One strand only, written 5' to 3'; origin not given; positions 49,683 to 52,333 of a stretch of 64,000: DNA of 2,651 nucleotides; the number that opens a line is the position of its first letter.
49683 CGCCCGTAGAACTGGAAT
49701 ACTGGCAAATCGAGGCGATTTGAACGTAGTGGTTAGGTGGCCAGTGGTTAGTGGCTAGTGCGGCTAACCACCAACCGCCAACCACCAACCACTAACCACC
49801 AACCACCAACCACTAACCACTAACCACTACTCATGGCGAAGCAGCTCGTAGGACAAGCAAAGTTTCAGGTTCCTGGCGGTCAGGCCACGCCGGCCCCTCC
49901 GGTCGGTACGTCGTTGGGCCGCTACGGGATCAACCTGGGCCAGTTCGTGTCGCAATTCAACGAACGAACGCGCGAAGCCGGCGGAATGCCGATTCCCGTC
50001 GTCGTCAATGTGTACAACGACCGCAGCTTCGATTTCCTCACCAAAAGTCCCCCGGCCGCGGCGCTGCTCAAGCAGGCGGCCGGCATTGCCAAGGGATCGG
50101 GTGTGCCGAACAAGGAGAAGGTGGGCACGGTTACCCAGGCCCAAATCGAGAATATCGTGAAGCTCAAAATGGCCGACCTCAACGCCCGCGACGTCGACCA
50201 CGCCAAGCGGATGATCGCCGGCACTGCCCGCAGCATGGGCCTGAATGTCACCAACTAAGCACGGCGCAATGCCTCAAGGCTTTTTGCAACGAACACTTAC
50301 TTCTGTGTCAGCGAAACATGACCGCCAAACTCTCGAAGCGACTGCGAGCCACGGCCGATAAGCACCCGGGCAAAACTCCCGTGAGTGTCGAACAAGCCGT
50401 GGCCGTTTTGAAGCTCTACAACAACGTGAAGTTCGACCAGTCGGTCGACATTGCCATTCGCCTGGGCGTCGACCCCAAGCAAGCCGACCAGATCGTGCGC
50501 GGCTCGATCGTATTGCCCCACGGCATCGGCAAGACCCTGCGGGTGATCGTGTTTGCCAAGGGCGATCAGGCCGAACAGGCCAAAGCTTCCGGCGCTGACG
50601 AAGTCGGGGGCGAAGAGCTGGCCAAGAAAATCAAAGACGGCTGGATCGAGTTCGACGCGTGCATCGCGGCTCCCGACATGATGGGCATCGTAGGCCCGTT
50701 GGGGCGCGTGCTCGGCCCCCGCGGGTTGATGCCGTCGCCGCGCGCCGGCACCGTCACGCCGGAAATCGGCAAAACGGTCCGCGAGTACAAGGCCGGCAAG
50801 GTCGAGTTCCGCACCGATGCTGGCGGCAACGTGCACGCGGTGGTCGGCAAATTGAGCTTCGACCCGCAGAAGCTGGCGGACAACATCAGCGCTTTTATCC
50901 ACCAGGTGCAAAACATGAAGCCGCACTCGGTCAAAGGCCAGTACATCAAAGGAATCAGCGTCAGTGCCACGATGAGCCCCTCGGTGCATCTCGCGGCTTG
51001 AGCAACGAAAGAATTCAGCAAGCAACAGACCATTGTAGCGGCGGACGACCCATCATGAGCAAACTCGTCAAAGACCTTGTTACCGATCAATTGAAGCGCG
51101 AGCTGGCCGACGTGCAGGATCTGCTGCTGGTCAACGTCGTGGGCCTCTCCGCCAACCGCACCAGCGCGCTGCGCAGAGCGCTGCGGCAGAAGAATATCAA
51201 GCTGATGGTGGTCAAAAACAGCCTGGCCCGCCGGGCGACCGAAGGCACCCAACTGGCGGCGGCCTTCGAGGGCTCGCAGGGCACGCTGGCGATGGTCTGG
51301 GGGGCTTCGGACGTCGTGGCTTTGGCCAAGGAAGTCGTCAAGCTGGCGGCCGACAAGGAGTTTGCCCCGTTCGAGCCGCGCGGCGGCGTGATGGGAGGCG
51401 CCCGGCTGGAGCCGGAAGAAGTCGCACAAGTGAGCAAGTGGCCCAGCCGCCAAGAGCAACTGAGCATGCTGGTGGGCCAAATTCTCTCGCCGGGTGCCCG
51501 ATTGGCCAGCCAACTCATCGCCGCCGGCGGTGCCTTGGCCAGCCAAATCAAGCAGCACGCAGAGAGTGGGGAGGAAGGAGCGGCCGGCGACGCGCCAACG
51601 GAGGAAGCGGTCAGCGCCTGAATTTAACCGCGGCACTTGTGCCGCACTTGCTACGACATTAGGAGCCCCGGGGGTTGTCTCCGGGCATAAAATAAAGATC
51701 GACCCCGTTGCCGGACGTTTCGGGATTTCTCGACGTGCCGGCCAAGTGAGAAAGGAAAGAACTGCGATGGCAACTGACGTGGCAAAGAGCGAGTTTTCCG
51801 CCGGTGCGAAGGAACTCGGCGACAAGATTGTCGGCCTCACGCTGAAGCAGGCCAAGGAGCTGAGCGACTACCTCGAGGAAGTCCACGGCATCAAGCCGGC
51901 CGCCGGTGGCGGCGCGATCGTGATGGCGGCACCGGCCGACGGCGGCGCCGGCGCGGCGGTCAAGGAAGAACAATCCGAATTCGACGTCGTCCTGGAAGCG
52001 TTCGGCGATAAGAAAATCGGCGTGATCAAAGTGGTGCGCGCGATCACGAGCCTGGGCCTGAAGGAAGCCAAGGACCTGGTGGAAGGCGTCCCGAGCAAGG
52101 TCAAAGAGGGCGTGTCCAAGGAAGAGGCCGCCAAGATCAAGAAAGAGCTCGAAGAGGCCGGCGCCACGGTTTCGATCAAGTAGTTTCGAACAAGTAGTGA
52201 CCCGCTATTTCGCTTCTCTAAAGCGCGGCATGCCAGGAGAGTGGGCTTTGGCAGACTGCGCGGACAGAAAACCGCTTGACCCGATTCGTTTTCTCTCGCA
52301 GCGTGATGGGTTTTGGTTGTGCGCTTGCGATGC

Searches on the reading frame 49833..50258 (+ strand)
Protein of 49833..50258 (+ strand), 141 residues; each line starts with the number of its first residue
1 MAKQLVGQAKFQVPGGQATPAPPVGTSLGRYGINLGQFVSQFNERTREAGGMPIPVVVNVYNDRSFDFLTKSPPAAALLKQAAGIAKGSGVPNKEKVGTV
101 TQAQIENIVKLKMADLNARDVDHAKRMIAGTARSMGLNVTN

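Call 81: find_encoding_contigs(protein=window:49833-50258:+, flank=10000, max_places=10)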
Protein window:49833-50258:+ (141 aa): no gene with exactly this product is on record in the collection.

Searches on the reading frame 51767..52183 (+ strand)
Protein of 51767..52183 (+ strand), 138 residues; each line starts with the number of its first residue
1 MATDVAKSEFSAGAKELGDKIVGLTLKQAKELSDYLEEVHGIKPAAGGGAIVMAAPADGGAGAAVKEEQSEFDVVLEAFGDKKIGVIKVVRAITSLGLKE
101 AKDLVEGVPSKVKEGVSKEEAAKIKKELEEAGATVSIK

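Call 80: find_encoding_contigs(protein=window:51767-52183:+, flank=10000, max_places=10)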
Protein window:51767-52183:+ (138 aa): no gene with exactly this product is on record in the collection.
